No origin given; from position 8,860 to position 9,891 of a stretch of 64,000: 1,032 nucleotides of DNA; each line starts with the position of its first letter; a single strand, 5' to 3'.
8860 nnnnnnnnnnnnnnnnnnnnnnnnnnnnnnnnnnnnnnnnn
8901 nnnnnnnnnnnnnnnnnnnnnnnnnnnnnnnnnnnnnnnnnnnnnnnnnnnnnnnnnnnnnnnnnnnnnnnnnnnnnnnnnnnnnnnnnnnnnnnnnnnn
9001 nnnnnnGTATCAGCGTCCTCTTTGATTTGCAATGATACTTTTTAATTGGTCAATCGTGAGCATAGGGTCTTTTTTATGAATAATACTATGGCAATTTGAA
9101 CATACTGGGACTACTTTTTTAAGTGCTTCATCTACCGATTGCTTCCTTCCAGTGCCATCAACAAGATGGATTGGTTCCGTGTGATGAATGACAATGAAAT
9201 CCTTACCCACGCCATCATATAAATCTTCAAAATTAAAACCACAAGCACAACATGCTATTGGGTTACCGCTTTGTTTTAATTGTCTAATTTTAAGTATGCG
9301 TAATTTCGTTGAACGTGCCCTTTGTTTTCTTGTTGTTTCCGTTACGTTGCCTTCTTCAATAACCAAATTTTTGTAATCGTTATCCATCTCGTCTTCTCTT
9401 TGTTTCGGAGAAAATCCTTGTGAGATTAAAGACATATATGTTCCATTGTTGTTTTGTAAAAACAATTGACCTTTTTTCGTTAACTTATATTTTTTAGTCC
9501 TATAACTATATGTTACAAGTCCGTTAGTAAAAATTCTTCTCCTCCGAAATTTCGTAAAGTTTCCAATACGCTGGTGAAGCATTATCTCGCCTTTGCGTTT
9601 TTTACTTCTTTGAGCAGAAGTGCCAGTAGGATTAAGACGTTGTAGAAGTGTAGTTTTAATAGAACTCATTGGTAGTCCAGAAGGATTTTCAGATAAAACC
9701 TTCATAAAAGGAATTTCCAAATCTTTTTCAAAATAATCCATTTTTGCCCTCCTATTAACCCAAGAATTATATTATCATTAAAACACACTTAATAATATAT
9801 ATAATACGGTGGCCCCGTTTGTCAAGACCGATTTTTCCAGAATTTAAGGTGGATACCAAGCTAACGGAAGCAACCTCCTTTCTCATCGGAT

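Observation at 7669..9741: Compact RHH / Dam-like methyltransferase / HNH-nuclease module, probably a Type II R-M system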

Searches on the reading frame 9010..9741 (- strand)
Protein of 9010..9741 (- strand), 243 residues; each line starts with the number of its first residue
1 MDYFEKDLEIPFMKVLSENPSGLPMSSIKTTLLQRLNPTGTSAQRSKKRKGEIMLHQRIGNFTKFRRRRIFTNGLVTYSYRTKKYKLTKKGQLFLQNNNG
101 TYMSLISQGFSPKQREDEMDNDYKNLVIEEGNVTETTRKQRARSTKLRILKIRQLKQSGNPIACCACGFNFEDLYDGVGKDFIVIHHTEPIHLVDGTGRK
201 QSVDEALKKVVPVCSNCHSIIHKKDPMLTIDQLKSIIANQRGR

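Call 3: search_protein_families(library=pfam, proteins=[window:9010-9741:-], max_evalue=0.1)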
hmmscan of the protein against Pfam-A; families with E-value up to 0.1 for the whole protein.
window:9010-9741:- (243 aa): 3 families
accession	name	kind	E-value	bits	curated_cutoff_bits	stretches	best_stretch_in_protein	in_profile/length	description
PF04999.18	FtsL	-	0.0044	17.5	22.9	1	114-153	49-88/97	Cell division protein FtsL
PF15002.11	ERK-JNK_inhib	-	0.0079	16.3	27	1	84-144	124-184/200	ERK and JNK pathways, inhibitor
PF14338.12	Mrr_N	-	0.071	13.7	29.5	0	9-96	5-86/87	Mrr N-terminal domain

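Call 4: search_protein_families(library=ncbifam, proteins=[window:9010-9741:-], max_evalue=0.1)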
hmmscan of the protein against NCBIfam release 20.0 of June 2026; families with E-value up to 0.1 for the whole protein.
window:9010-9741:- (243 aa): 1 family
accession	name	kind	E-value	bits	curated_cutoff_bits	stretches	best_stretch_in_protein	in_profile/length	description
NF033456.1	RiPP_CCRG-2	domain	0.072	13.1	24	0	228-236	6-14/18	CCRG-2 family RiPP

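Call 5: search_protein_families(library=padloc, proteins=[window:9010-9741:-], max_evalue=0.1)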
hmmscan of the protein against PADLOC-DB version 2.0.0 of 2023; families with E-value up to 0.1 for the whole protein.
window:9010-9741:- (243 aa): 0 families

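Call 6: find_homologous_proteins(query=window:9010-9741:-)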
Query window:9010-9741:- (243 aa): 22 proteins with E <= 0.001 among 156 candidates.
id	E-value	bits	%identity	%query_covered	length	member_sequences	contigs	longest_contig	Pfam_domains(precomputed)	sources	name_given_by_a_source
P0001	1.9e-159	546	100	100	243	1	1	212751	-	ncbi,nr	ncbi:MAG: hypothetical protein KA120_00615 [Candidatus Goldbacteria bacterium]|nr:hypothetical prote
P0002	1.2e-89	318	60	100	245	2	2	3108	-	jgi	jgi:predicted HNH restriction endonuclease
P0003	1.3e-87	311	62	99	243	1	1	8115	-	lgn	-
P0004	1.7e-86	308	61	99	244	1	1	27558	-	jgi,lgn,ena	-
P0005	3.8e-86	307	60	100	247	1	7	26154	-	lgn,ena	-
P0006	7.5e-84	299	60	98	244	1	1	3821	-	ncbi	-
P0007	3.6e-79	284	59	98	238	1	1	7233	PF01844.30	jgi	jgi:predicted HNH restriction endonuclease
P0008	4.1e-76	274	56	98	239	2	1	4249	-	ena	-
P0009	5.4e-76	273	55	98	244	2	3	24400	PF01844.30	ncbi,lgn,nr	ncbi:HNH endonuclease [Candidatus Woesearchaeota archaeon]|nr:HNH endonuclease [Candidatus Woesearch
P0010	2.6e-74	268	54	98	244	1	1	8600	PF01844.30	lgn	-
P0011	2.0e-72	262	55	99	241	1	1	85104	-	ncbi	-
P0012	3.7e-70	254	55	98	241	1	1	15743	PF01844.30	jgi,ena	-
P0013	1.1e-67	246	52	98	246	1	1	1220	-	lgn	-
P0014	5.1e-43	165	41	99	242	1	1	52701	PF01844.30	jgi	jgi:predicted HNH restriction endonuclease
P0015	1.5e-42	164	38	99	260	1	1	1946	-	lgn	-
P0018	2.6e-16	78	55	31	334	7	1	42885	PF01844.30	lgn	-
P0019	3.7e-13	68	41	44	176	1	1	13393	PF01844.30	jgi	-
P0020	9.3e-13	66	41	41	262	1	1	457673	PF01844.30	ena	-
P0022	2.3e-10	59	45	31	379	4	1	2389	PF01844.30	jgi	jgi:5-methylcytosine-specific restriction protein A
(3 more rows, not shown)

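Call 7: search_solved_structures(query=window:9010-9741:-, max_evalue=10, show_alignments=3)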
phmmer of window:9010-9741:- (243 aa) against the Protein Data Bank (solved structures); distinct sequences matched with E-value up to 10: 6.
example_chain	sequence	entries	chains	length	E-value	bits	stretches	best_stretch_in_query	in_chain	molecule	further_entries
9kr9_A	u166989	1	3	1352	0.21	14.5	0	77-116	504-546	Spike glycoprotein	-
9kr8_A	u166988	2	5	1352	0.21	14.5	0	77-116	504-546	Spike glycoprotein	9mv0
9ea0_A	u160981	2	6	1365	0.31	13.9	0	77-116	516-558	Spike glycoprotein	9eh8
7oqy_Y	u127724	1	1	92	0.63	12.9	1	155-224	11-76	DNA-directed RNA polymerase, subunit M (RpoM-2)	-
9kra_A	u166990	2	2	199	1.2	11.9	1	77-116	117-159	Spike protein S1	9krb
5xgr_A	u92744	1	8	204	1.3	11.9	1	77-116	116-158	Spike protein S1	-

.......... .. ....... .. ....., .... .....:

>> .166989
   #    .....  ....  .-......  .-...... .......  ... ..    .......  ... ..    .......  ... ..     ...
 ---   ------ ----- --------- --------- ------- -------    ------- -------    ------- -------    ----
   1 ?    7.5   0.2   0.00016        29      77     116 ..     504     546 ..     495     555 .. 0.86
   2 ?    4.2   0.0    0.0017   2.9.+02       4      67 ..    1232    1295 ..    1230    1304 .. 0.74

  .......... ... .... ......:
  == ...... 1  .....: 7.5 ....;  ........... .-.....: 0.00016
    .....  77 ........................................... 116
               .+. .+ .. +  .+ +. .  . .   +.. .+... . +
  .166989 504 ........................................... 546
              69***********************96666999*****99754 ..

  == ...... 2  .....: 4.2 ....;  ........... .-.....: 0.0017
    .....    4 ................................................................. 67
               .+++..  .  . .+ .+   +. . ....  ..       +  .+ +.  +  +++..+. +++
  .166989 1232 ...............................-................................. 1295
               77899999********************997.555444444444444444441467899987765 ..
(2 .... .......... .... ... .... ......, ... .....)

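Call 9: find_encoding_contigs(protein=P0004, flank=6000, max_places=3)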
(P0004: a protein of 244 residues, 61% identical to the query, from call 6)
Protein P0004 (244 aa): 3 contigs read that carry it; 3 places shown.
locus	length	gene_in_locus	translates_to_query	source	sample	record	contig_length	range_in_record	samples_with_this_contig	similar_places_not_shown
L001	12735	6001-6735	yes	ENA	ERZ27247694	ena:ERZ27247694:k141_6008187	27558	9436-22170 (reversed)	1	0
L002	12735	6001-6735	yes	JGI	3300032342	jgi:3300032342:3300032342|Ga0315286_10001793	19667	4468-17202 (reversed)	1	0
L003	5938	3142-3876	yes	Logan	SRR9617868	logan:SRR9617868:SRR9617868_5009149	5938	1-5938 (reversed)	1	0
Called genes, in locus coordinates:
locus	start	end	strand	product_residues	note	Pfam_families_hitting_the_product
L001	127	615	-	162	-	-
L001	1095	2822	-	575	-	PF02355:SecD_SecF_C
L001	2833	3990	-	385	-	PF02355:SecD_SecF_C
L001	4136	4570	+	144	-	-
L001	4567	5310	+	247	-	-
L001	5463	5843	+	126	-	PF01592:NifU_N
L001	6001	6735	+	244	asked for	-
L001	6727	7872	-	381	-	PF02086:MethyltransfD12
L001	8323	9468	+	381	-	PF04434:SWIM (faint), PF00665:rve (faint), PF13610:DDE_Tnp_IS240, PF13683:rve_3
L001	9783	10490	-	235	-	-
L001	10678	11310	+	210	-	PF00025:Arf (faint), PF00009:GTP_EFTU (faint), PF00735:Septin (weak), PF01926:MMR_HSR1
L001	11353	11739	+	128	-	PF09846:OapB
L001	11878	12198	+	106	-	PF09845:OapC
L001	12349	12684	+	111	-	-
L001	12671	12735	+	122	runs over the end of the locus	PF25212:HVO_A0114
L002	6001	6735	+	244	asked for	-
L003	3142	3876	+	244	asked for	-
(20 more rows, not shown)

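Call 10: find_encoding_contigs(protein=P0009, flank=6000, max_places=3)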
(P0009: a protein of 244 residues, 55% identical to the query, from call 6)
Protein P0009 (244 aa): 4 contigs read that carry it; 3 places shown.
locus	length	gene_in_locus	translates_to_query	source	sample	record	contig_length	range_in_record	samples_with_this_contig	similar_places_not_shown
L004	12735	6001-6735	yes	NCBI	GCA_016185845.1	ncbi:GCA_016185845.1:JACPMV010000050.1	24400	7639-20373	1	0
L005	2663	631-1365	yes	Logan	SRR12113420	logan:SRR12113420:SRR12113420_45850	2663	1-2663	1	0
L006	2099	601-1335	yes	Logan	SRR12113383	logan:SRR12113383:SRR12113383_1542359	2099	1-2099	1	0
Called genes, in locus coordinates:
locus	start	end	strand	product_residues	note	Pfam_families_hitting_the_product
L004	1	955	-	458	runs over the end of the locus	PF13231:PMT_2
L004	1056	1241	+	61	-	PF01667:Ribosomal_S27e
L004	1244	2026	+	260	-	PF00575:S1, PF07541:EIF_2_alpha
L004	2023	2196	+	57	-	PF04135:Nop10p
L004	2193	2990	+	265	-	PF09754:PAC2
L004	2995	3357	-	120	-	PF04014:MazE_antitoxin (weak)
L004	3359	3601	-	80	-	-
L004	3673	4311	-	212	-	PF13840:ACT_7 (faint)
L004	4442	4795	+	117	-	-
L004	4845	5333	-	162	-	-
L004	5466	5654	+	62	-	-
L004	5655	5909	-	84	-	-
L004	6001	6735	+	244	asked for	PF01844:HNH (faint)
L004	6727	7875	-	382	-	PF02086:MethyltransfD12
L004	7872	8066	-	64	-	-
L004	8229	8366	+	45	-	-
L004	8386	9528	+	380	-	PF13610:DDE_Tnp_IS240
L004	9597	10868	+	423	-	PF03952:Enolase_N, PF00113:Enolase_C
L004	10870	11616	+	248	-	PF00300:His_Phos_1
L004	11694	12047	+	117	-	-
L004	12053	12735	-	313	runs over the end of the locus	PF01087:GalP_UDP_transf, PF16285:DUF4931_N (faint), PF01230:HIT (faint), PF16268:DUF4921, PF02744:GalP_UDP_tr_C (weak), PF11969:DcpS_C (weak)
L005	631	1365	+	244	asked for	PF01844:HNH (faint)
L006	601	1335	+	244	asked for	PF01844:HNH (faint)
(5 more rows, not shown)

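Call 11: find_encoding_contigs(protein=P0011, flank=5000, max_places=2)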
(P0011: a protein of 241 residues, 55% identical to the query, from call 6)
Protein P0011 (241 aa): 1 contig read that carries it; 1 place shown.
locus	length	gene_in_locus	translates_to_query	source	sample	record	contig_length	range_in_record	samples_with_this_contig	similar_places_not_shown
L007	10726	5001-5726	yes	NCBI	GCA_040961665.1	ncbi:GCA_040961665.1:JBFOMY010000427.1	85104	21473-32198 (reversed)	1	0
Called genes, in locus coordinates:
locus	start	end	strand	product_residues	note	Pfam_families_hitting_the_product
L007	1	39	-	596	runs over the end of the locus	PF07705:CARDB (faint)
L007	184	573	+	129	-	-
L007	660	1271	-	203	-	PF01866:Diphthamide_syn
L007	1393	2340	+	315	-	PF00389:2-Hacid_dh, PF02826:2-Hacid_dh_C, PF03446:NAD_binding_2 (weak)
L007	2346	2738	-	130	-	PF04472:SepF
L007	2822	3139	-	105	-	PF01920:Prefoldin_2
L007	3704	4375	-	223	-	PF03946:Ribosomal_L11_N, PF00298:Ribosomal_L11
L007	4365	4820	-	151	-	PF03439:Spt5-NGN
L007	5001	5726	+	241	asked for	-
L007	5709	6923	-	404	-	PF02086:MethyltransfD12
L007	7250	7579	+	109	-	-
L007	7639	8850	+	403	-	PF03050:DDE_Tnp_IS66, PF13610:DDE_Tnp_IS240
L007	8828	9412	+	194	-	-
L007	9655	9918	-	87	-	-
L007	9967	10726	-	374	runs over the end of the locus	PF00091:Tubulin, PF12327:FtsZ_C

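Call 12: find_encoding_contigs(protein=P0014, flank=5000, max_places=2)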
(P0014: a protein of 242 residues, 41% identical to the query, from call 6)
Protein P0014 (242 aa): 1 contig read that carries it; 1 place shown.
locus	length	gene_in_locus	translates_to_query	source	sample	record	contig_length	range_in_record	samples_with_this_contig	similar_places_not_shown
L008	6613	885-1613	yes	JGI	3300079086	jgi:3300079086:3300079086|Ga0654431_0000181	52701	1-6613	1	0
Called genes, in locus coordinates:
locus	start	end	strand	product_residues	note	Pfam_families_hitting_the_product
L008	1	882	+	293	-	?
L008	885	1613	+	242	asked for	PF01844:HNH (faint)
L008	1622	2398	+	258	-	PF01555:N6_N4_Mtase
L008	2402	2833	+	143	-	PF06044:DpnI (weak)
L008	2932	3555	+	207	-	-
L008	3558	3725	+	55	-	-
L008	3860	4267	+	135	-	PF03073:TspO_MBR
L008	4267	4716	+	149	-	-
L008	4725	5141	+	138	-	-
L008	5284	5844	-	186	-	PF01988:VIT1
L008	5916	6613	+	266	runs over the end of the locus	PF01678:DAP_epimerase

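Call 13: find_encoding_contigs(protein=P0005, flank=5000, max_places=2)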
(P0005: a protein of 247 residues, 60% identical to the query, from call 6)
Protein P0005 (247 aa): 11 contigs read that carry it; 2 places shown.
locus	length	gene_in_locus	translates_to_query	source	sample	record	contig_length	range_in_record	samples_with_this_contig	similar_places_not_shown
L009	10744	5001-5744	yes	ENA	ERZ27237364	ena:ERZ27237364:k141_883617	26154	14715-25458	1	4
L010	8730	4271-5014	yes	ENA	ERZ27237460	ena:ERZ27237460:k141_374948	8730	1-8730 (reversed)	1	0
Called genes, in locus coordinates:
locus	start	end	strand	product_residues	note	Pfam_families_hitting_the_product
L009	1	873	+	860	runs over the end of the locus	-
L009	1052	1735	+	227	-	-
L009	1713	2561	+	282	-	PF06114:Peptidase_M78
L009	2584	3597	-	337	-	PF01656:CbiA (weak), PF13614:AAA_31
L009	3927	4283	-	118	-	-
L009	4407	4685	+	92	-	-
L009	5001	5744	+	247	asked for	-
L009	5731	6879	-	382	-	PF02086:MethyltransfD12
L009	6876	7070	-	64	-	PF04014:MazE_antitoxin (weak)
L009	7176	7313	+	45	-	-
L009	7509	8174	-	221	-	PF12686:DUF3800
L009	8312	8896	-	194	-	-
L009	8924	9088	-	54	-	-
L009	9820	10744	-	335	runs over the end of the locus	PF26630:DUF8203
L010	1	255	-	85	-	?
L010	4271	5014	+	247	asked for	-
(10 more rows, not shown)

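Call 23: predict_structure(alignment_id=A1)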
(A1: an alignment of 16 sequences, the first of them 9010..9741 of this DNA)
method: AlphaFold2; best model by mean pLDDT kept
length: 243 residues; sequences in the alignment: 16
mean_pLDDT: 85.7   pTM: 0.76
mean pLDDT of the five models: 85.7, 79.1, 75.4, 74.9, 70.8
residues with pLDDT >= 90: 92; 70-90: 126; 50-70: 24; < 50: 1
segments of 3 or more residues with pLDDT < 50: none
pLDDT, mean of each block of 10 residues (from residue 1): 89 96 96 92 91 94 91 95 97 89 83 86 78 61 83 86 89 64 81 75 89 88 79 90 69
secondary structure, 60 per line:
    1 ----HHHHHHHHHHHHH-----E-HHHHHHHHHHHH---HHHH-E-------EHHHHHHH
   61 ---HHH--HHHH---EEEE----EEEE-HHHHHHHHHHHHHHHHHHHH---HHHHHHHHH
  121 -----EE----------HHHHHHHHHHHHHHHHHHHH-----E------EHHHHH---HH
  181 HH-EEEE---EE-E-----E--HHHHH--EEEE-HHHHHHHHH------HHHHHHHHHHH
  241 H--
elements in order: H5-17 H25-36 H40-43 H54-60 H69-72 E76-79 E84-87 H89-108 H112-120 H138-157 H171-175 H179-182 E184-187 H203-207 E210-213 H215-223 H230-241

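Call 24: search_protein_representatives(alignment_id=A1)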
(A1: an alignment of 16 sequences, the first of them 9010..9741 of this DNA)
Query: 16 sequences, 243 profile positions. Proteins with E-value up to 0.001 (for the whole library): 13454; up to 1e-10: 8938; up to 1e-30: 98. The best 150 are listed.
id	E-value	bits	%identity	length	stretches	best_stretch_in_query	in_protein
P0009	8.4e-114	395.6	-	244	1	1-242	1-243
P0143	6.8e-78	278.0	-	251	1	2-242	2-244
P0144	2.2e-74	266.5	-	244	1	1-240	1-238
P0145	2.2e-73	263.2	-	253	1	2-239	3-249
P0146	7.2e-70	251.7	-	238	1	1-238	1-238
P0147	3.7e-69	249.4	-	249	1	1-241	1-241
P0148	5.1e-66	239.1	-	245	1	1-224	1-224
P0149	1.5e-62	227.8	-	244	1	1-242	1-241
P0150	1.6e-61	224.4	-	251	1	4-241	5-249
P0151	1.4e-58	214.8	-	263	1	3-240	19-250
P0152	4.1e-58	213.2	-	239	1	2-239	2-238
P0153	1.3e-57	211.6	-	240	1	3-239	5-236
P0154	1.6e-57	211.3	-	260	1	1-241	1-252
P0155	4.3e-57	209.9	-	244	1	2-240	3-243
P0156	8.3e-57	208.9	-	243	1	3-236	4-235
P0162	8.4e-56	205.6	-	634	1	4-236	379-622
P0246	2.8e-29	118.8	-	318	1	4-235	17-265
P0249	6.3e-28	114.4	-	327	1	84-242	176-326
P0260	2.3e-26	109.3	-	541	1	85-239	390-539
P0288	9.8e-25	103.9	-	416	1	121-237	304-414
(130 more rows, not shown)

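Call 26: search_protein_families(library=pfam, proteins=[P0162, P0260, P0249, P0288, P0246, L008:1622-2398:+, L008:2402-2833:+, L008:2932-3555:+], max_evalue=0.01)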
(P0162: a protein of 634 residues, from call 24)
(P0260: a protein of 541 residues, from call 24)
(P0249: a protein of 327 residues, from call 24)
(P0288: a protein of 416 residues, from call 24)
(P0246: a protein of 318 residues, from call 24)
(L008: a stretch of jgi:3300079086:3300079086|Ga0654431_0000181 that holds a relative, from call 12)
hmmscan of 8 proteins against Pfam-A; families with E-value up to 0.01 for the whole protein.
P0162 (634 aa): 5 families
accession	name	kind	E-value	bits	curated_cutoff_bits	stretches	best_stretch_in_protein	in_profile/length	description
PF02086.21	MethyltransfD12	-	1.5e-25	90.8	22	2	175-344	70-245/253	D12 class N6 adenine-specific DNA methyltransferase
PF01844.29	HNH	-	0.00072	20.1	21.4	1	552-609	3-46/47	HNH endonuclease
PF23382.1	DUF7097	-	0.0024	18.2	27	1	537-610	66-138/175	Family of unknown function (DUF7097)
PF14338.12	Mrr_N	-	0.0031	18.1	29.5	1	383-471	4-86/87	Mrr N-terminal domain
PF03602.21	Cons_hypoth95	-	0.0088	16.2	24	0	262-295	92-126/182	Conserved hypothetical protein 95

P0260 (541 aa): 3 families
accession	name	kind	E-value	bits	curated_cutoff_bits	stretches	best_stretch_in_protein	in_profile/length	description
PF01878.24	EVE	-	2.1e-10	41.2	23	1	2-128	1-128/145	EVE domain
PF01844.29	HNH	-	2.7e-06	27.9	21.4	1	468-524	1-47/47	HNH endonuclease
PF13391.12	HNH_2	-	0.0094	16.2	21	0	468-520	1-57/66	HNH endonuclease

P0249 (327 aa): 3 families
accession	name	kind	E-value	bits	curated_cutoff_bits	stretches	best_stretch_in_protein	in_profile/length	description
PF01844.29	HNH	-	5.7e-09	36.4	21.4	1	254-308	1-46/47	HNH endonuclease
PF13391.12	HNH_2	-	3.2e-05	24.2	21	1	254-308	1-60/66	HNH endonuclease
PF23382.1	DUF7097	-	0.0024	18.2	27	1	240-309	65-138/175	Family of unknown function (DUF7097)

P0288 (416 aa): 3 families
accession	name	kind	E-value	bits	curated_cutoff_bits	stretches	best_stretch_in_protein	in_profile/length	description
PF01878.24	EVE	-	9.4e-11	42.3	23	1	152-291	2-142/145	EVE domain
PF01844.29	HNH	-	1.6e-10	41.4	21.4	1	347-402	1-47/47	HNH endonuclease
PF20281.3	CTD5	-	0.00046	20.2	25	1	336-399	137-198/207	C-terminal domain 5 of the ABC-three component (ABC-3C) systems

P0246 (318 aa): 0 families

L008:1622-2398:+ (258 aa): 7 families
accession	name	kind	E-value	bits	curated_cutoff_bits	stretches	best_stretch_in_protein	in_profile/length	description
PF01555.25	N6_N4_Mtase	-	1.3e-65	221.9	26.7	1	26-251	2-221/221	DNA methylase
PF01170.24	UPF0020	-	9.8e-05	22.6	22.3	0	204-245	21-63/197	RMKL-like, methyltransferase domain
PF08241.18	Methyltransf_11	-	0.00015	22.7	21.2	0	73-90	77-94/95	Methyltransferase domain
PF03602.21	Cons_hypoth95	-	0.00032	20.9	24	0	15-37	102-126/182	Conserved hypothetical protein 95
PF13649.12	Methyltransf_25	-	0.00081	20.5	27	0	215-254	1-42/97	Methyltransferase domain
PF13847.12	Methyltransf_31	-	0.002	18.3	27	0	10-94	60-112/145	Methyltransferase domain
PF02384.22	N6_Mtase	-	0.0078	16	20.4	0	7-102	108-192/311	N-6 DNA Methylase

L008:2402-2833:+ (143 aa): 1 family
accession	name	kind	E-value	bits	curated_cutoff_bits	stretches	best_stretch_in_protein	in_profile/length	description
PF06044.18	DpnI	-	3.5e-07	30.5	26.7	1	12-136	25-151/183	Dam-replacing family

L008:2932-3555:+ (207 aa): 0 families

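Call 30: fold_search(model_id=the predicted structure, library=pdb)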
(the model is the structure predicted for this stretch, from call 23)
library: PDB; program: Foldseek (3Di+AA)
matches with E <= 10: 347; with E <= 0.001: 0
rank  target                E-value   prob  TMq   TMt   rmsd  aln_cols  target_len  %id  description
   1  4o5v                  9.2e-02  0.21  0.25  0.28  18.8       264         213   13  Crystal structure of T. acidophilum IdeR (released 2014-11-05)
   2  5y6i_B                1.5e-01  0.60  0.21  0.22  12.1       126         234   13  Crystal structure of Pseudomonas aeruginosa HmgR (released 2018-08-15)
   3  3boq_A                1.6e-01  0.92  0.25  0.42   9.5       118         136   16  Crystal structure of MarR family transcriptional regulator from Silicibacter pomeroyi (released 2008-01-01)
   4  7kym_B                1.9e-01  0.72  0.26  0.41  12.5       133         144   12  Crystal structure of the MarR family transcriptional regulator from Bradyrhizobium japonicum (released 2021-12-15)
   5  2qq9                  1.9e-01  0.47  0.22  0.25   7.6       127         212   15  Crystal Structure of DtxR(D6A C102D) Complexed with Nickel(II) (released 2007-10-30)
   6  1ddn_A                2.1e-01  0.63  0.24  0.43   6.7       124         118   13  DIPHTHERIA TOX REPRESSOR (C102D MUTANT)/TOX DNA OPERATOR COMPLEX (released 1998-10-14)
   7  3boq_B                2.4e-01  0.75  0.24  0.40  10.0       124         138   15  Crystal structure of MarR family transcriptional regulator from Silicibacter pomeroyi (released 2008-01-01)
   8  2qww_E                2.9e-01  0.57  0.21  0.34  12.6       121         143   16  Crystal structure of multiple antibiotic-resistance repressor (MarR) (YP_013417.1) from Listeria monocytogenes 4b F236 (released 2007-08-21)
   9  2qww_H                2.9e-01  0.54  0.21  0.33  12.5       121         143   16  Crystal structure of multiple antibiotic-resistance repressor (MarR) (YP_013417.1) from Listeria monocytogenes 4b F236 (released 2007-08-21)
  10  3glx                  2.9e-01  0.51  0.24  0.26   7.1       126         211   13  Crystal Structure Analysis of the DtxR(E175K) complexed with Ni(II) (released 2009-06-09)
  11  2it0_A                2.9e-01  0.47  0.24  0.36   6.8       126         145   11  Crystal structure of a two-domain IdeR-DNA complex crystal form II (released 2007-02-13)
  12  9gmb_E                2.9e-01  0.47  0.28  0.31   6.6       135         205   13  MukEF in complex with the phage protein gp5.9 (released 2025-03-26)
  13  2xrn_A                2.9e-01  0.44  0.19  0.20  13.1       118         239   20  Crystal structure of TtgV (released 2010-12-01)
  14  2xrn_B                2.9e-01  0.44  0.19  0.19  13.1       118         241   20  Crystal structure of TtgV (released 2010-12-01)
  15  1g3w                  3.0e-01  0.57  0.24  0.27   6.8       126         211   12  CD-CYS102SER DTXR (released 2001-10-25)
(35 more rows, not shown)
